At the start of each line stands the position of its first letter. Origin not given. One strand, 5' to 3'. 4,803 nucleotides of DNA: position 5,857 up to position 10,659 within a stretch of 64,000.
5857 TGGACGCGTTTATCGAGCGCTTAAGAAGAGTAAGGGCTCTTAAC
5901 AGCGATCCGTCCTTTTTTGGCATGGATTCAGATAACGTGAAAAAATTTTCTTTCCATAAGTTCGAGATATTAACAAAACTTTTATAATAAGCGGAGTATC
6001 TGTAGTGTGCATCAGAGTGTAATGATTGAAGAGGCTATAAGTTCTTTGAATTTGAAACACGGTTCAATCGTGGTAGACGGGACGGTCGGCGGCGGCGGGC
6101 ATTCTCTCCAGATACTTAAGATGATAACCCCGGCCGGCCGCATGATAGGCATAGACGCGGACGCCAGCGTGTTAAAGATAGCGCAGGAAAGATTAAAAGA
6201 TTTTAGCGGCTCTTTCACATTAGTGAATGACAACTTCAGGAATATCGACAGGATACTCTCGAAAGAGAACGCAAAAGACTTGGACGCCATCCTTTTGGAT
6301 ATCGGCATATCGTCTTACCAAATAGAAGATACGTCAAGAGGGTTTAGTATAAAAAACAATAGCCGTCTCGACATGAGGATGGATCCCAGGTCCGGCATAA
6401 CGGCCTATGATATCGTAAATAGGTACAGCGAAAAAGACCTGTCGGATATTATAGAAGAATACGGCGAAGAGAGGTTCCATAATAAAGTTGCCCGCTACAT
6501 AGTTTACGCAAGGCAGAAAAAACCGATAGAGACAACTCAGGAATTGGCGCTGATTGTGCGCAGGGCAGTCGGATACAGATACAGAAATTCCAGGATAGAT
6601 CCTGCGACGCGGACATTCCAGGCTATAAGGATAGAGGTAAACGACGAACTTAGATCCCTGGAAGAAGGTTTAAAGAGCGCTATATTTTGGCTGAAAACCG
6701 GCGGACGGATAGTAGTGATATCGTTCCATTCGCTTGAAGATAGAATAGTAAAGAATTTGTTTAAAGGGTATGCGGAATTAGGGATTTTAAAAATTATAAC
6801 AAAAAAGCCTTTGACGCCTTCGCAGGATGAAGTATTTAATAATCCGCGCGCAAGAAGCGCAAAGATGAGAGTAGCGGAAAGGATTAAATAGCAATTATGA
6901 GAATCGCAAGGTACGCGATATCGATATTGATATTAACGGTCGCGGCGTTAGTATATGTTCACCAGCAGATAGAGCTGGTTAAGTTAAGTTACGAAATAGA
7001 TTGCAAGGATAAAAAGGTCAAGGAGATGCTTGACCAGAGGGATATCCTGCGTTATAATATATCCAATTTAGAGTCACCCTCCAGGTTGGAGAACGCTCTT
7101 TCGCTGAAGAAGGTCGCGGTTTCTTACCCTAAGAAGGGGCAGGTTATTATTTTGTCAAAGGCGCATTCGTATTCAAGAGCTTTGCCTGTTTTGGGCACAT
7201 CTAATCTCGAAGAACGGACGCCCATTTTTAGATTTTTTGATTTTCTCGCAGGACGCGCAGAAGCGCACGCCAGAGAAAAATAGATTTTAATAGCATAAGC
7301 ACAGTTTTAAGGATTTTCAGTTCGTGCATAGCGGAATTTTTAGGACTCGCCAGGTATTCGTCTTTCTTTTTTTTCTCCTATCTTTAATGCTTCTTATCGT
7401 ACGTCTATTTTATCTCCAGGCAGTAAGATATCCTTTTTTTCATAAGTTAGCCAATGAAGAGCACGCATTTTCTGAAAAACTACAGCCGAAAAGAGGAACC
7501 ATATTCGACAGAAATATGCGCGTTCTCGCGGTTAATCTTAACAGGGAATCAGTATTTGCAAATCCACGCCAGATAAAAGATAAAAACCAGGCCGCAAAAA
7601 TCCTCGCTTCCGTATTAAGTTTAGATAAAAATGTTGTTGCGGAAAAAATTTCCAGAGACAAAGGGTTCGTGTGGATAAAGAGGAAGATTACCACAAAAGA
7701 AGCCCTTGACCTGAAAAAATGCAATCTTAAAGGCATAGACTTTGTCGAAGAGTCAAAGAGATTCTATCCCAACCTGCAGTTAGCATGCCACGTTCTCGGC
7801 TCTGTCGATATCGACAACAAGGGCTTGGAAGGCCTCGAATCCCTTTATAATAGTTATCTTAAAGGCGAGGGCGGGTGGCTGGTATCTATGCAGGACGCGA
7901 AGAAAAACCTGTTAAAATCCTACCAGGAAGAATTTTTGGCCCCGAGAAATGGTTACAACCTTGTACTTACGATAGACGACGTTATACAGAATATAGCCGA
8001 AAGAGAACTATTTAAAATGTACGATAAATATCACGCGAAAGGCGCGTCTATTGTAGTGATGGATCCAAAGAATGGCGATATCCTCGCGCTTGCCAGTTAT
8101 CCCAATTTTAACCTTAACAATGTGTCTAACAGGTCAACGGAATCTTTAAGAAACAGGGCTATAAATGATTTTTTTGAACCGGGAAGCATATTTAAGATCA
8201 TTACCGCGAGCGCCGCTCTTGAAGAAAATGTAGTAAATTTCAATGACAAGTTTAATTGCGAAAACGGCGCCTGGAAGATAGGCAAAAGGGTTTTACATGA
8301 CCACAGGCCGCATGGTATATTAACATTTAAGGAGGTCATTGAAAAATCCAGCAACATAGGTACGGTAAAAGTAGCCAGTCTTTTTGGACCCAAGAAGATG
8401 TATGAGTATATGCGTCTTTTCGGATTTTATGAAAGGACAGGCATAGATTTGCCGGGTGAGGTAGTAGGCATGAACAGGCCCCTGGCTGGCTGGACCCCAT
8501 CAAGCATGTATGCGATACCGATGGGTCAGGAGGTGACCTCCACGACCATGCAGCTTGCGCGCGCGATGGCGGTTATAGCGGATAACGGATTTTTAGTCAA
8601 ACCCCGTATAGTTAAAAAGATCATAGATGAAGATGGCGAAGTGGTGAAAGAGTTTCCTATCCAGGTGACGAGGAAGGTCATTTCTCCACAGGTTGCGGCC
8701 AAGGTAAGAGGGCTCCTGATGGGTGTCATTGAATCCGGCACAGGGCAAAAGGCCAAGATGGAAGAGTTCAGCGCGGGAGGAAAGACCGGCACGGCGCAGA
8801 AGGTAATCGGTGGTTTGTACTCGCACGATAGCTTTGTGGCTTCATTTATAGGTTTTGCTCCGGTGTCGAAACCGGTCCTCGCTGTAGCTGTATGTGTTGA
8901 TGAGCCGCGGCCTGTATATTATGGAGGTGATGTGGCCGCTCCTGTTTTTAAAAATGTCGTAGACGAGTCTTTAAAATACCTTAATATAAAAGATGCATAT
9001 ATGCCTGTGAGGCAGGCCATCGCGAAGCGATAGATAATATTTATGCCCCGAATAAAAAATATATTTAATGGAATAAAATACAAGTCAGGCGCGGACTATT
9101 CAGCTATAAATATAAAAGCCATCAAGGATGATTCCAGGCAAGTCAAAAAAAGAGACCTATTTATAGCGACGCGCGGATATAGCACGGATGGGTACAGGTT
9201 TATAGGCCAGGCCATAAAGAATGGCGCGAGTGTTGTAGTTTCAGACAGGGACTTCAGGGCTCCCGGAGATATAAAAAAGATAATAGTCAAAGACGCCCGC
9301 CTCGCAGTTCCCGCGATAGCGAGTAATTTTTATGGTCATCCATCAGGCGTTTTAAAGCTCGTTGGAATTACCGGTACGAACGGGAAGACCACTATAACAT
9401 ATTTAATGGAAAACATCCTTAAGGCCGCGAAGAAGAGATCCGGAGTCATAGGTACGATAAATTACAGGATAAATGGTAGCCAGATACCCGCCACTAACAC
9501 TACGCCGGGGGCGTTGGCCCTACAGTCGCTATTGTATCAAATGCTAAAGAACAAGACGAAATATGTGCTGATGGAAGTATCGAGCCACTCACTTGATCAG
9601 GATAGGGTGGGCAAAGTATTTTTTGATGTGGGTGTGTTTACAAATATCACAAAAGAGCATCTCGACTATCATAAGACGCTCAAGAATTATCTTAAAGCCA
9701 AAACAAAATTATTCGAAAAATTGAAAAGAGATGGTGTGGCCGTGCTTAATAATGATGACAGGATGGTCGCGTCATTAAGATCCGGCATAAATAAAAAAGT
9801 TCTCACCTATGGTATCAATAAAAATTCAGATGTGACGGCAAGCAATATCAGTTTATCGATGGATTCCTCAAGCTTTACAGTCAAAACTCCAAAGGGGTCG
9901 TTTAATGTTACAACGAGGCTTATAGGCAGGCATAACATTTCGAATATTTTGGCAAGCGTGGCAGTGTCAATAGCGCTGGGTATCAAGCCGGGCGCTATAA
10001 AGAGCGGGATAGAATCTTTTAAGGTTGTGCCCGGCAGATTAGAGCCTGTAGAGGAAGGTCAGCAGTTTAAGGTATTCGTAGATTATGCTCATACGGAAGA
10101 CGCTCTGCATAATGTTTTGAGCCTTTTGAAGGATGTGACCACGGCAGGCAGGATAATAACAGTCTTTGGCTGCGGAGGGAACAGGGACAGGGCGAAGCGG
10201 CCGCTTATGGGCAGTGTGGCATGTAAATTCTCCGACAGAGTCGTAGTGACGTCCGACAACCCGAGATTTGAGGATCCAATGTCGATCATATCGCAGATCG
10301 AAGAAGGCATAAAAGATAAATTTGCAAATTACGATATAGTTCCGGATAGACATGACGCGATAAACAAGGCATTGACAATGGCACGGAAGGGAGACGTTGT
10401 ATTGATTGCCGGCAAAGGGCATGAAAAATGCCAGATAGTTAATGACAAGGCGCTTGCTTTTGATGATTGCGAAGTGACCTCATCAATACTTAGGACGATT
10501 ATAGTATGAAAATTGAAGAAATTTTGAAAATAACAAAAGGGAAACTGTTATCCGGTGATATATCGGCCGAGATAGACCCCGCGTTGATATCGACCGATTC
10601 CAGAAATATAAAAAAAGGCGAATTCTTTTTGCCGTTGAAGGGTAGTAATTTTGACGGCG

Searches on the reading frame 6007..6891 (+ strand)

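Call 80: search_protein_families(library=pfam, max_evalue=1e-8, proteins=[window:6007-6891:+])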
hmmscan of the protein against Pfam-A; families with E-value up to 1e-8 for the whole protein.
window:6007-6891:+ (294 aa): 1 family
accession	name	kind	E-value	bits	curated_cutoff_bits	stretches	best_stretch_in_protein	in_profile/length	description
PF01795.25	Methyltransf_5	-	2.1e-106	356.4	27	1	2-293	4-309/309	MraW methylase family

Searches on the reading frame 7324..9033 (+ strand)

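Call 80: search_protein_families(library=pfam, max_evalue=1e-8, proteins=[window:7324-9033:+])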
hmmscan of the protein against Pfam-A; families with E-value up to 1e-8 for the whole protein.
window:7324-9033:+ (569 aa): 2 families
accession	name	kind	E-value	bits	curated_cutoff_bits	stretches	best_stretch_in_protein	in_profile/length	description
PF00905.27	Transpeptidase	-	3e-72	243.8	22.1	1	242-546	2-298/299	Penicillin binding protein transpeptidase domain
PF03717.20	PBP_dimer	-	1.1e-19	72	24.4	1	53-197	2-176/180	Penicillin-binding Protein dimerisation domain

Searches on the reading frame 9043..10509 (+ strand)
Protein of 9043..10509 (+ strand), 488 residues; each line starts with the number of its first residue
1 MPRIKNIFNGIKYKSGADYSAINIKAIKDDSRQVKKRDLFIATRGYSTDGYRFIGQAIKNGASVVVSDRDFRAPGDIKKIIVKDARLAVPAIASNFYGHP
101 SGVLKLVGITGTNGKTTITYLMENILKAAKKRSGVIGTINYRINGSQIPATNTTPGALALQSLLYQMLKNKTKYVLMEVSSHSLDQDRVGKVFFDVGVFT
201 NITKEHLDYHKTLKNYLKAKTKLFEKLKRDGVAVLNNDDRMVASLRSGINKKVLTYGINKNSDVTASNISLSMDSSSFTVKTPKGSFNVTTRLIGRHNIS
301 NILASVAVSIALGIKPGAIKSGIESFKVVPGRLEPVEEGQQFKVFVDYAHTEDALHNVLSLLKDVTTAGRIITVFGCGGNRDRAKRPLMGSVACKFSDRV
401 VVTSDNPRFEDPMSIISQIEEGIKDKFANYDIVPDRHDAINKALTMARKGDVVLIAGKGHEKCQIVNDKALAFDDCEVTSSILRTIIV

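Call 80: search_protein_families(library=pfam, max_evalue=1e-8, proteins=[window:9043-10509:+])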
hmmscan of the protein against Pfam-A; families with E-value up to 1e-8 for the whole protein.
window:9043-10509:+ (488 aa): 3 families
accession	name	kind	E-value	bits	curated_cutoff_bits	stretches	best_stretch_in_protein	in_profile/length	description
PF08245.18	Mur_ligase_M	-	4e-61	206.9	24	1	109-308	1-199/200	Mur ligase middle domain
PF02875.26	Mur_ligase_C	-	4.5e-34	118.5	28.4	1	331-459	1-127/127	Mur ligase, glutamate ligase domain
PF01225.30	Mur_ligase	-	9.2e-09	36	21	0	24-71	2-54/95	Mur ligase family, catalytic domain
